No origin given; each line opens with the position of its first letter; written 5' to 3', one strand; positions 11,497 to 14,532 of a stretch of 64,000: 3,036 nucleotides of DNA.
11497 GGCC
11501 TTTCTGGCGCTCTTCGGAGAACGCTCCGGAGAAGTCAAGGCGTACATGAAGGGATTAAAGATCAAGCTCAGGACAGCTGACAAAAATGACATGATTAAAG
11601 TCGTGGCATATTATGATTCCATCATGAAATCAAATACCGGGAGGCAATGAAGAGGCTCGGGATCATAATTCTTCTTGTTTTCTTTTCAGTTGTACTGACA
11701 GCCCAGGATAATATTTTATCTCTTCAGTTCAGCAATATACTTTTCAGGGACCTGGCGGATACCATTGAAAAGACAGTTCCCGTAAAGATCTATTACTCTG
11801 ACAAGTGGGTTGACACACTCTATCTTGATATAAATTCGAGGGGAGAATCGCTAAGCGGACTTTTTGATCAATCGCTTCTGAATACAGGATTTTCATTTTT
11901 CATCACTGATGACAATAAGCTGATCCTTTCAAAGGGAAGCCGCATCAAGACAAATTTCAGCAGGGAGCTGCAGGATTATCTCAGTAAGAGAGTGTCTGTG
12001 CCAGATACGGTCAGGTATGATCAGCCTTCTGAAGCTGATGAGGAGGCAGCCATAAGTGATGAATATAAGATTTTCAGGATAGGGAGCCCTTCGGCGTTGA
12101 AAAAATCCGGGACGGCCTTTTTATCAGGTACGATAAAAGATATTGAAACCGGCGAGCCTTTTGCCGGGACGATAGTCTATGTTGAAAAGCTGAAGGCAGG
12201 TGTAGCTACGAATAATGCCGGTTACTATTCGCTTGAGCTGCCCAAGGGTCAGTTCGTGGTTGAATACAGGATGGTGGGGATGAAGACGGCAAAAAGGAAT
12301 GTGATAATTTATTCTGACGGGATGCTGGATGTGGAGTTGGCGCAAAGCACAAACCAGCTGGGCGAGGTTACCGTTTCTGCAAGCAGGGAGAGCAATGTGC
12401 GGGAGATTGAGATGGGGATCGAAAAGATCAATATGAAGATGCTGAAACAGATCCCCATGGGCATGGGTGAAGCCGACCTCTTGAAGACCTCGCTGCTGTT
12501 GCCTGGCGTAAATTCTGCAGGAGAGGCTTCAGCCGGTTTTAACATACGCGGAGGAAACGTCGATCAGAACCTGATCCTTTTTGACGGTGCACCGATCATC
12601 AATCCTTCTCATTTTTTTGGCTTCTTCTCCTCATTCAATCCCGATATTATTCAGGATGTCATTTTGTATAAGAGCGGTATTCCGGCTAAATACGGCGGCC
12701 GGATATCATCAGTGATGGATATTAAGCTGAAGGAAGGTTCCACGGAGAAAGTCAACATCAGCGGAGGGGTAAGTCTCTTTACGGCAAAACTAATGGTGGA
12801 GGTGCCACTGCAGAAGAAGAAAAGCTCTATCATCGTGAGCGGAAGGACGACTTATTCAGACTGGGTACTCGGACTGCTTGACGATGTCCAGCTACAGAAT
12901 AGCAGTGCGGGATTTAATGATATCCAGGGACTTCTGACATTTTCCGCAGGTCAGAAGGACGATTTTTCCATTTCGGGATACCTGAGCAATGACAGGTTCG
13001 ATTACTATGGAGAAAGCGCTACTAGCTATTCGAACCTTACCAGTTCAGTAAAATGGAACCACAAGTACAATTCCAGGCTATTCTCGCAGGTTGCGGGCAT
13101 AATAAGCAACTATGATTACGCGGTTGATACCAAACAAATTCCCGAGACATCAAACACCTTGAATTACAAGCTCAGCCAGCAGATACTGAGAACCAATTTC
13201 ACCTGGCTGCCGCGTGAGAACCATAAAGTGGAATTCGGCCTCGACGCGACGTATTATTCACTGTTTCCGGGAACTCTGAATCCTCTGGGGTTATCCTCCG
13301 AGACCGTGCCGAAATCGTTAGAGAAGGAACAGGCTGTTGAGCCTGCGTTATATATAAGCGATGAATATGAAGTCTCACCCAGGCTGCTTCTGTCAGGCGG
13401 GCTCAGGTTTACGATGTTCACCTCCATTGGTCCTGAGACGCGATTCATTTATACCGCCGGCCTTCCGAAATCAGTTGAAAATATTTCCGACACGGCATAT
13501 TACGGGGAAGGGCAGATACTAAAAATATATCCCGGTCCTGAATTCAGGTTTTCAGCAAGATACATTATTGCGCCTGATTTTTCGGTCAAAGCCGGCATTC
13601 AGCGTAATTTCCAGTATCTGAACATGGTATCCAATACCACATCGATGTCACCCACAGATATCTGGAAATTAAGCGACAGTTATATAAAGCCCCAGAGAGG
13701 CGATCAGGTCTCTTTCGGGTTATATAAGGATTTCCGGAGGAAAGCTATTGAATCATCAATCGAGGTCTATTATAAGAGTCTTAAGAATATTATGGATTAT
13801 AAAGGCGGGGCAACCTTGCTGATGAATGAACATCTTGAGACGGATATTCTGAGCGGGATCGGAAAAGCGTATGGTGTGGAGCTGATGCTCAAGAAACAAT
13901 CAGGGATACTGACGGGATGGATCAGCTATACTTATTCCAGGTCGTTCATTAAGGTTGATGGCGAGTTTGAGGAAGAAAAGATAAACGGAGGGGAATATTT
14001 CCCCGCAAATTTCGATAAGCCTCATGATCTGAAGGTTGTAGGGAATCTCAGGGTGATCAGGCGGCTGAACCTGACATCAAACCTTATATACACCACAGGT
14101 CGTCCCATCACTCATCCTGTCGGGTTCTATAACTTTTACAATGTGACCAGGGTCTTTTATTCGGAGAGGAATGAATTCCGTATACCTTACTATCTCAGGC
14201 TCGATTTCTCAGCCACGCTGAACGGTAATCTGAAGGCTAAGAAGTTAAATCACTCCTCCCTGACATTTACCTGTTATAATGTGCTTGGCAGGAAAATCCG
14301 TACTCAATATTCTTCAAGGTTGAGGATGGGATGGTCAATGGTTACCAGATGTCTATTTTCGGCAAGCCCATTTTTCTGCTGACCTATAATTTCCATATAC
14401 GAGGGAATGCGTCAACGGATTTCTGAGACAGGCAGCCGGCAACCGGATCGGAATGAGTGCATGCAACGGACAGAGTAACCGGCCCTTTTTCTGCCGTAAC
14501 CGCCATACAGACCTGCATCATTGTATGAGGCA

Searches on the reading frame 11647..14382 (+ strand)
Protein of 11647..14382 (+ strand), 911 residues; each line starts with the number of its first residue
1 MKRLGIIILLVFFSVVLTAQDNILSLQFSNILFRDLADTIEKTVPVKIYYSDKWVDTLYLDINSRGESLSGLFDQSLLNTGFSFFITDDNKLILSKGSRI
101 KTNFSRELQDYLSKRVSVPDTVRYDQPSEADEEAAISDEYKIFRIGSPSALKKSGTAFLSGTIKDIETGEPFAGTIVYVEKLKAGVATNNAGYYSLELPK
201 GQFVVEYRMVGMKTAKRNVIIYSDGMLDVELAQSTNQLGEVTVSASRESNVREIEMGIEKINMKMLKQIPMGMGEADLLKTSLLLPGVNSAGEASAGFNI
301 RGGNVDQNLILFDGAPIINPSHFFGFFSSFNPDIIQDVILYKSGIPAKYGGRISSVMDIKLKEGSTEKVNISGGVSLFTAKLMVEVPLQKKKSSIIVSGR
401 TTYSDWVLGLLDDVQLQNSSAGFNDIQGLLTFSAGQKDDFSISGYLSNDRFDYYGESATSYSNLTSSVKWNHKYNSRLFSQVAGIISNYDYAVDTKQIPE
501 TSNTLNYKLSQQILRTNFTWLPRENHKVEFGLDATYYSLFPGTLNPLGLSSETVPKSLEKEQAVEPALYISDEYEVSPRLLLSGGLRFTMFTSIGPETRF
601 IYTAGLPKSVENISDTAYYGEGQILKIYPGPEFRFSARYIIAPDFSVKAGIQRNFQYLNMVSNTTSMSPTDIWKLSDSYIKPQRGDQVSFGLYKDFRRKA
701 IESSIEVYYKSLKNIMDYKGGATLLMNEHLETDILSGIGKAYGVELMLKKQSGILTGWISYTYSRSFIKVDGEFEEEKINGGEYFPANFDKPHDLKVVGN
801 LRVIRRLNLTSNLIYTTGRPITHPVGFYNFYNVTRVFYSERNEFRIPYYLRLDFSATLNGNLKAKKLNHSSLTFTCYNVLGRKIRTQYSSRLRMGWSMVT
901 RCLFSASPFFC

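Call 79: search_protein_families(library=pfam, proteins=[window:11647-14382:+], max_evalue=0.00001)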
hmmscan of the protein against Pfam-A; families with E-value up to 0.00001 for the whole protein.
window:11647-14382:+ (911 aa): 3 families
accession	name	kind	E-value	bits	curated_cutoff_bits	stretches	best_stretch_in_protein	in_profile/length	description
PF13715.12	CarbopepD_reg_2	-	7.3e-15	55.2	32.2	1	159-243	1-88/88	CarboxypepD_reg-like domain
PF13620.12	CarboxypepD_reg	-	4.7e-09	36.9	32.3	1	159-222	2-70/82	Carboxypeptidase regulatory-like domain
PF07715.20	Plug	-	1.3e-08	35.7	23.9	1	285-352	32-102/107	TonB-dependent Receptor Plug Domain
